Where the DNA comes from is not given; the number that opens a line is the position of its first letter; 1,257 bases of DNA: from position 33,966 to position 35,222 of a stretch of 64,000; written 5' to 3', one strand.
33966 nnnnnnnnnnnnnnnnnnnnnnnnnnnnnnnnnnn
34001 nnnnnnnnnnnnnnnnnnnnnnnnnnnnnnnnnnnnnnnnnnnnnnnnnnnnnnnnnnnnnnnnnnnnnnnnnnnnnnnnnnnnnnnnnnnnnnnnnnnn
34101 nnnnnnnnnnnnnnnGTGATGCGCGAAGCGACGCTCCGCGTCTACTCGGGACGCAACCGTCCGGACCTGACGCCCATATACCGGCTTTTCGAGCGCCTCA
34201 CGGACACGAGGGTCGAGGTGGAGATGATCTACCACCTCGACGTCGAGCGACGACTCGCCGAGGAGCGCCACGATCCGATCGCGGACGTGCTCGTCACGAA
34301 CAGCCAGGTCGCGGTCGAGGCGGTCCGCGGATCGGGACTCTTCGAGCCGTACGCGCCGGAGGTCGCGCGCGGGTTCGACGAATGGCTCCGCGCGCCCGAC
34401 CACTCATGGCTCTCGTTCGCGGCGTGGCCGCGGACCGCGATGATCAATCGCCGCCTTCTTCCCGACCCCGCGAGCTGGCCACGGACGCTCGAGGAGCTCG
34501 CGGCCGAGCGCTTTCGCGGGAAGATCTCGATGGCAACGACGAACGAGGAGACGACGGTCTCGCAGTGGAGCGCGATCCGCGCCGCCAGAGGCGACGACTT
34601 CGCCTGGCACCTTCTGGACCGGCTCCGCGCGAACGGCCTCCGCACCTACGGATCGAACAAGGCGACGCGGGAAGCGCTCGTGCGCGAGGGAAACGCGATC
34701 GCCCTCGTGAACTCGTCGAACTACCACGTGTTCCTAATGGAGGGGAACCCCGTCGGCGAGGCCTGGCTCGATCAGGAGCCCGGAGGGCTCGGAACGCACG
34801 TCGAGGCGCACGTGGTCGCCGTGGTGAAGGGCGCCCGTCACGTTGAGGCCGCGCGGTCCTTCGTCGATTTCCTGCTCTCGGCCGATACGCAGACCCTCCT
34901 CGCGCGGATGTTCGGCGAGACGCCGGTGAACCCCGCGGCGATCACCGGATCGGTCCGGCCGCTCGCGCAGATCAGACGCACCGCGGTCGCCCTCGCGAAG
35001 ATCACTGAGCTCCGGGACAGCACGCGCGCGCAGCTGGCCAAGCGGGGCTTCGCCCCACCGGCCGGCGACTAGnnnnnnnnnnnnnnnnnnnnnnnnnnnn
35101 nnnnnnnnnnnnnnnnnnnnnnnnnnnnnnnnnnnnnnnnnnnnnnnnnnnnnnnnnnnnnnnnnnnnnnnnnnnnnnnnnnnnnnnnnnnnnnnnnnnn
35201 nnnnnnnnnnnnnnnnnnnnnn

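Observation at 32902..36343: Divergent operon: C45 Ntn-hydrolase/acyltransferase, signal-less SBP-fold protein, MFS transporter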

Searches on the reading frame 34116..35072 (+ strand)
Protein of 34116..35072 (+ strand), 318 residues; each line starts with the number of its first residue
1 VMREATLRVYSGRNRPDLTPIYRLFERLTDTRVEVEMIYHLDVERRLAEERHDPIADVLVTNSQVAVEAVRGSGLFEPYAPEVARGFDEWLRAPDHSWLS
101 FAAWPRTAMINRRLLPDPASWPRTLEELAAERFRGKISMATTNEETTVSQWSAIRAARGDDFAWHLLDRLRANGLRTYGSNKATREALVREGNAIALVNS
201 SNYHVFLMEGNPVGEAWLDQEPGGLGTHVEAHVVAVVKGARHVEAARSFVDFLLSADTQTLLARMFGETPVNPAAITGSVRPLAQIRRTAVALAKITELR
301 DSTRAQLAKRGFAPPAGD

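Call 3: search_protein_families(library=pfam, proteins=[window:34116-35072:+], max_evalue=0.01)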
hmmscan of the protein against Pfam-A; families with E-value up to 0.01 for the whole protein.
window:34116-35072:+ (318 aa): 4 families
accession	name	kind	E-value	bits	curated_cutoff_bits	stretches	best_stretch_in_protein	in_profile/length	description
PF13343.11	SBP_bac_6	-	3.4e-17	63.2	24.6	1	53-275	1-223/245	Bacterial extracellular solute-binding protein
PF13531.11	SBP_bac_11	-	6.8e-13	49.4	25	1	7-264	1-223/227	Bacterial extracellular solute-binding protein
PF13416.11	SBP_bac_8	-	5.1e-11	43.3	27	1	96-276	84-266/279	Bacterial extracellular solute-binding protein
PF01547.30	SBP_bac_1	-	2.1e-06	28.4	26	1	56-259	51-306/307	Bacterial extracellular solute-binding protein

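Call 6: search_protein_families(library=ncbifam, proteins=[window:34119-35072:+], max_evalue=0.01)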
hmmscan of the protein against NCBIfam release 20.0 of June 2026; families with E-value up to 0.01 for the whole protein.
window:34119-35072:+ (317 aa): 4 families
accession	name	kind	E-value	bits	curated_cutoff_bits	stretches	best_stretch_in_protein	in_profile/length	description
NF011620.1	PRK15046.1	equivalog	1.9e-14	53.2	310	1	25-266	47-287/334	2-aminoethylphosphonate ABC transporter substrate-binding protein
TIGR03227.1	PhnS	equivalog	2.2e-14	53.1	395.3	1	40-267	72-298/360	2-aminoethylphosphonate ABC transporter substrate-binding protein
TIGR03261.1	phnS2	equivalog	1.8e-12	47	392.75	1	43-276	62-294/334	putative 2-aminoethylphosphonate ABC transporter substrate-binding protein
TIGR01254.1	sfuA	subfamily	1.6e-08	34.2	93.4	1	44-294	48-294/306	thiamine ABC transporter substrate-binding protein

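Call 9: find_homologous_proteins(query=window:34119-35072:+)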
Query window:34119-35072:+ (317 aa): 253 proteins with E <= 0.001 among 8000 candidates; the best 120 are listed.
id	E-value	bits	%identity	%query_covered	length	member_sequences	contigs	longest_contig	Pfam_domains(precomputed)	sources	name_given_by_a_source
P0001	3.7e-205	698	99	100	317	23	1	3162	PF13531.12,PF13416.12,PF13343.12,PF01547.31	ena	-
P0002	1.9e-204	696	99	100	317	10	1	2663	PF13531.12,PF13416.12,PF13343.12,PF01547.31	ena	-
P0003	9.0e-173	592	83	99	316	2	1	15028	PF13531.12,PF13416.12,PF13343.12,PF01547.31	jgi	jgi:iron(III) transport system substrate-binding protein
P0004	3.4e-171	586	81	100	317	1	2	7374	PF13531.12,PF13416.12,PF13343.12,PF01547.31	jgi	jgi:iron(III) transport system substrate-binding protein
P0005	1.6e-170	584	83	100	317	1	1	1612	PF13531.12,PF13416.12,PF13343.12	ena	-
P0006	2.6e-170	584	83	98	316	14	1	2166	PF13531.12,PF13416.12,PF13343.12,PF01547.31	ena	-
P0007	3.0e-170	583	81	100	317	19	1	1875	PF13531.12,PF13416.12,PF13343.12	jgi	-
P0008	4.6e-170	583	81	100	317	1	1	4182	PF13531.12,PF13416.12,PF13343.12,PF01547.31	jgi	jgi:iron(III) transport system substrate-binding protein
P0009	5.0e-170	583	84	99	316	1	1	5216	PF13531.12,PF13416.12,PF13343.12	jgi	jgi:iron(III) transport system substrate-binding protein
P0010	7.4e-170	582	82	100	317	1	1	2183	PF13531.12,PF13416.12,PF13343.12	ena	-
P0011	8.9e-170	582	82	100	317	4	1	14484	PF13531.12,PF13416.12,PF13343.12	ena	-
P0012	1.9e-169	581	80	100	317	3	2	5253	PF13531.12,PF13416.12,PF13343.12,PF01547.31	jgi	jgi:iron(III) transport system substrate-binding protein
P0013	5.8e-169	579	82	99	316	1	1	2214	PF13531.12,PF13416.12,PF13343.12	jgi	jgi:iron(III) transport system substrate-binding protein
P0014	1.5e-168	578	83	100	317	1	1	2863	PF13531.12,PF13416.12,PF13343.12,PF01547.31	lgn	-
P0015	1.9e-168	577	82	99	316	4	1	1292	PF13531.12,PF13416.12,PF13343.12,PF01547.31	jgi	jgi:iron(III) transport system substrate-binding protein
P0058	2.0e-162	558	79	99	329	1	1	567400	PF13531.12,PF13416.12,PF13343.12,PF01547.31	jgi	jgi:iron(III) transport system substrate-binding protein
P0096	3.0e-139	482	70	99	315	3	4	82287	PF13531.12,PF13416.12,PF13343.12,PF01547.31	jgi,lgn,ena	jgi:iron(III) transport system substrate-binding protein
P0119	4.8e-118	412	61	97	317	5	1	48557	PF13531.12,PF13416.12,PF13343.12,PF01547.31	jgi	jgi:iron(III) transport system substrate-binding protein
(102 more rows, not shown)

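Call 10: search_solved_structures(query=window:34119-35072:+, max_evalue=0.01, show_alignments=2)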
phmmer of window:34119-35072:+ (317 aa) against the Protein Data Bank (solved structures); distinct sequences matched with E-value up to 0.01: 29.
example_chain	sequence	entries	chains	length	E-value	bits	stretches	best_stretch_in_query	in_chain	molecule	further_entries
2pt1_A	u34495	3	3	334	5.2e-18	68.6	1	6-295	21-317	Iron transport protein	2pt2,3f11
7w3w_A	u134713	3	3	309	1e-13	54.5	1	6-279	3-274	Iron-utilization periplasmic protein | Ferric iron ABC transporter iron-binding protein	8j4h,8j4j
1y4t_A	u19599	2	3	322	1.6e-13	53.9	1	5-297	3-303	putative iron-uptake ABC transport system periplasmic iron-binding protein | Putative iron-uptake ABC transport system,periplasmic iron-binding protein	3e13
3kn7_A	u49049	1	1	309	3.4e-13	52.8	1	6-285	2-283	Iron-utilization periplasmic protein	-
1d9v_A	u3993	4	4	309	6.3e-13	51.9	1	6-285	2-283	PROTEIN (iron-utilization periplasmic protein) | FERRIC IRON BINDING PROTEIN | Iron-utilization periplasmic protein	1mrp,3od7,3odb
3kn8_A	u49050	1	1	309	7e-13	51.8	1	6-285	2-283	Iron-utilization periplasmic protein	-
1nnf_A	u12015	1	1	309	8.7e-13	51.5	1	6-285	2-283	Iron-utilization periplasmic protein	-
2o6a_A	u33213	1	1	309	1.1e-12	51.2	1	6-285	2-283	Iron-utilization periplasmic protein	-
2o68_A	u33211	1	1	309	1.3e-12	50.8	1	6-285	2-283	Iron-utilization periplasmic protein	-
1qvs_A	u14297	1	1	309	1.6e-12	50.5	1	6-285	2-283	Iron-utilization periplasmic protein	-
2o69_A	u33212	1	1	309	2.8e-12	49.8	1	6-285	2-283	Iron-utilization periplasmic protein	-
6iwf_A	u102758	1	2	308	3e-12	49.7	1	4-293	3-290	Ferric iron-binding protein HitA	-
6ivy_A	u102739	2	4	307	3.3e-12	49.5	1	4-293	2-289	Periplasmic Ferric iron-binding Protein HitA | Ferric iron-binding periplasmic protein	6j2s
1o7t_A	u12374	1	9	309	5.4e-12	48.8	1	6-304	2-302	IRON BINDING PROTEIN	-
1d9y_A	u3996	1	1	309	5.6e-12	48.8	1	6-304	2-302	PROTEIN (PERIPLASMIC IRON-BINDING PROTEIN)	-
4r6y_A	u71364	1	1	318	2.7e-09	40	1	43-271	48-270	Putative 2-aminoethylphosphonate-binding periplasmic protein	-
6wce_A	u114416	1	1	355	2.5e-05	26.9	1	119-271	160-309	Pyridoxal-5-phosphate binding protein A (P5PA)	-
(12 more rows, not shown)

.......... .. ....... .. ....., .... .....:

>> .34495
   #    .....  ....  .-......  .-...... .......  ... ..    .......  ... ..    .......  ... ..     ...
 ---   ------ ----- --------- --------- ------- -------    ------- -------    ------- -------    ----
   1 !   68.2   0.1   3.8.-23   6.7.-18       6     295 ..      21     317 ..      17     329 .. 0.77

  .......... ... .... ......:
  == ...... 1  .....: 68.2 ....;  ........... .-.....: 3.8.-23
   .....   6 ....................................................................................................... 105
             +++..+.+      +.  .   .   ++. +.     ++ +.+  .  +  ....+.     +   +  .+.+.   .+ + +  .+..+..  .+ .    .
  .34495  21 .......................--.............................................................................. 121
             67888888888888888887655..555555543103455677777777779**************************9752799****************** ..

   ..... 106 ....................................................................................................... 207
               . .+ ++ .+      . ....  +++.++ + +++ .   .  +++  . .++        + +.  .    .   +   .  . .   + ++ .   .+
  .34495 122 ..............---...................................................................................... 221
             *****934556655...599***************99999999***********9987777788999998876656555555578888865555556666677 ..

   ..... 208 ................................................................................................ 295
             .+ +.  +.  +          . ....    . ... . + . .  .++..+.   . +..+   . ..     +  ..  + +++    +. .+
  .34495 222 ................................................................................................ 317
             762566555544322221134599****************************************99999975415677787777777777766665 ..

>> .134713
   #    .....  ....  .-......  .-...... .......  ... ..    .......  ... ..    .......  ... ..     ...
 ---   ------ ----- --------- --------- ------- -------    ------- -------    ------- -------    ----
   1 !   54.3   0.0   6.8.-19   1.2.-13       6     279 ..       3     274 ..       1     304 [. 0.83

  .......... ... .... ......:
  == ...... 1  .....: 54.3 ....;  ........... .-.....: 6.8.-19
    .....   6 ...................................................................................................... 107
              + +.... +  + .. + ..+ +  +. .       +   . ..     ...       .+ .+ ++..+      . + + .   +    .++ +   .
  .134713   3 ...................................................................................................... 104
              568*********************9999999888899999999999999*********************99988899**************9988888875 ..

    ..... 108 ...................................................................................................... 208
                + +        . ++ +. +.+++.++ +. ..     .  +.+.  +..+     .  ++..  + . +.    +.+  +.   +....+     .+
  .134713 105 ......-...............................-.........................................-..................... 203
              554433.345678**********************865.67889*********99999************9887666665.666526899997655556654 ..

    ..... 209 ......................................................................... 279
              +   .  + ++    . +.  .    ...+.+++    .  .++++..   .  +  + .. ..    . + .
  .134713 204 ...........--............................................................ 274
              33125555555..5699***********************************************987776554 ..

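Call 12: find_encoding_contigs(protein=P0119, flank=8000, max_places=3)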
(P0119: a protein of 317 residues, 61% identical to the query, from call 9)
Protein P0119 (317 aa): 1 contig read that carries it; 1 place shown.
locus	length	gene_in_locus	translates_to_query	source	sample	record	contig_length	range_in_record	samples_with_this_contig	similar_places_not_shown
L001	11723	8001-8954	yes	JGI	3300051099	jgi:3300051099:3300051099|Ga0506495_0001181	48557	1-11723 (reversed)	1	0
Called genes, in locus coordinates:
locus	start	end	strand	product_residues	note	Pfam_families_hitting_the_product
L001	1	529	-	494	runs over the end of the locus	PF07969:Amidohydro_3, PF01979:Amidohydro_1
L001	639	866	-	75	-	-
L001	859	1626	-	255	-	PF16955:OFeT_1 (weak)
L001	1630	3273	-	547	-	PF00496:SBP_bac_5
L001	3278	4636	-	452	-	PF00202:Aminotran_3, PF00155:Aminotran_1_2 (faint)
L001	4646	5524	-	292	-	PF01418:HTH_6, PF01380:SIS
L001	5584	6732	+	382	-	PF03417:AAT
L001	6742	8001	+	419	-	PF07690:MFS_1, PF13347:MFS_2 (faint), PF12832:MFS_1_like (weak)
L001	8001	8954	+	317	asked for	PF13531:SBP_bac_11, PF01547:SBP_bac_1, PF13416:SBP_bac_8, PF13343:SBP_bac_6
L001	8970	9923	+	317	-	PF19300:BPD_transp_1_N, PF00528:BPD_transp_1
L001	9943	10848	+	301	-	PF12911:OppC_N, PF00528:BPD_transp_1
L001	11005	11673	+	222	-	PF13473:Cupredoxin_1 (faint)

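Call 13: find_encoding_contigs(protein=P0096, flank=8000, max_places=3)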
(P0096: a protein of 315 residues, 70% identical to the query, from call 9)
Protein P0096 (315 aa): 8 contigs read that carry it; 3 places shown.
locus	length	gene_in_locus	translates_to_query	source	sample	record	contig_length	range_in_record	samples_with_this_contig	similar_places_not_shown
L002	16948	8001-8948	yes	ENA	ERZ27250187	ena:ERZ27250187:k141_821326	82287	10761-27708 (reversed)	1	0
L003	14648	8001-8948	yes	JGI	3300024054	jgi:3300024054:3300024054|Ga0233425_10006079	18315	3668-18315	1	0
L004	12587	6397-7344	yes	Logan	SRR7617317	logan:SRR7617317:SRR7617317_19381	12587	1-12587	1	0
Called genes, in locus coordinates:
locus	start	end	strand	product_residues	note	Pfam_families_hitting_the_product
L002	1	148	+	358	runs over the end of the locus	PF02732:ERCC4 (weak)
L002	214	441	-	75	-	-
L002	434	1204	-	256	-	PF16955:OFeT_1 (weak)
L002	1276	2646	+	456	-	PF00202:Aminotran_3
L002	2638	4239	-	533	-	PF07969:Amidohydro_3, PF01979:Amidohydro_1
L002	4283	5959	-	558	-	PF00496:SBP_bac_5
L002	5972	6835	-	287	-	PF01418:HTH_6, PF01380:SIS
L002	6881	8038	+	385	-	PF03417:AAT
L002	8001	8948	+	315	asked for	PF13531:SBP_bac_11, PF01547:SBP_bac_1 (weak), PF13416:SBP_bac_8, PF13343:SBP_bac_6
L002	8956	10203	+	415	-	PF07690:MFS_1, PF13347:MFS_2 (faint), PF00083:Sugar_tr (weak), PF07690:MFS_1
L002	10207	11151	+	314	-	PF19300:BPD_transp_1_N, PF00528:BPD_transp_1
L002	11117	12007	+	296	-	PF12911:OppC_N, PF00528:BPD_transp_1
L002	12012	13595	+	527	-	PF02776:TPP_enzyme_N, PF00205:TPP_enzyme_M, PF02775:TPP_enzyme_C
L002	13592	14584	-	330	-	PF01656:CbiA (weak), PF02374:ArsA_ATPase, PF10609:ParA (faint), PF13614:AAA_31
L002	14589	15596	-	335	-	PF01656:CbiA, PF02374:ArsA_ATPase, PF10609:ParA (faint), PF13614:AAA_31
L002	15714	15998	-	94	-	PF25952:DUF7990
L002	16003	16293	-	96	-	PF25952:DUF7990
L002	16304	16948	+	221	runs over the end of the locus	-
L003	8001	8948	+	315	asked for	PF13531:SBP_bac_11, PF01547:SBP_bac_1 (weak), PF13416:SBP_bac_8, PF13343:SBP_bac_6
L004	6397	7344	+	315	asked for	PF13531:SBP_bac_11, PF01547:SBP_bac_1 (weak), PF13416:SBP_bac_8, PF13343:SBP_bac_6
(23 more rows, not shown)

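Call 14: find_encoding_contigs(protein=P0058, flank=8000, max_places=2)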
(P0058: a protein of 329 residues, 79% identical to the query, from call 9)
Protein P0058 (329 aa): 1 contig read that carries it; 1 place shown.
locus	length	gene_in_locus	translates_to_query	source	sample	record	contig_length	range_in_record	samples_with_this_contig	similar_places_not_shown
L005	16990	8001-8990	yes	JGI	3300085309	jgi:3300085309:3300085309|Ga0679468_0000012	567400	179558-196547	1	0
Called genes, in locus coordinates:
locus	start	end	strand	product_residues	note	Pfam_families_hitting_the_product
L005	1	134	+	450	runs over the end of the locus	PF00672:HAMP, PF00512:HisKA, PF02518:HATPase_c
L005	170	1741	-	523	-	PF07969:Amidohydro_3, PF01979:Amidohydro_1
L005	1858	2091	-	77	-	-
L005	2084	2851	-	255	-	PF16955:OFeT_1 (faint)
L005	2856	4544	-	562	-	PF00496:SBP_bac_5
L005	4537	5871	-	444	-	PF00202:Aminotran_3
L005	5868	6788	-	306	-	PF01418:HTH_6, PF01380:SIS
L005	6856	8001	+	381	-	PF03417:AAT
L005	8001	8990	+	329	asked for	PF13531:SBP_bac_11, PF01547:SBP_bac_1, PF13416:SBP_bac_8, PF13343:SBP_bac_6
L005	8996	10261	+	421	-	PF07690:MFS_1, PF13347:MFS_2 (weak), PF12832:MFS_1_like (weak), PF07690:MFS_1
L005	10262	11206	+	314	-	PF19300:BPD_transp_1_N, PF00528:BPD_transp_1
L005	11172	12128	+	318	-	PF12911:OppC_N, PF00528:BPD_transp_1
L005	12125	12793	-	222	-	PF06439:3keto-disac_hyd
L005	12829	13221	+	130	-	PF13473:Cupredoxin_1, PF00127:Copper-bind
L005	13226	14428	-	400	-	PF01244:Peptidase_M19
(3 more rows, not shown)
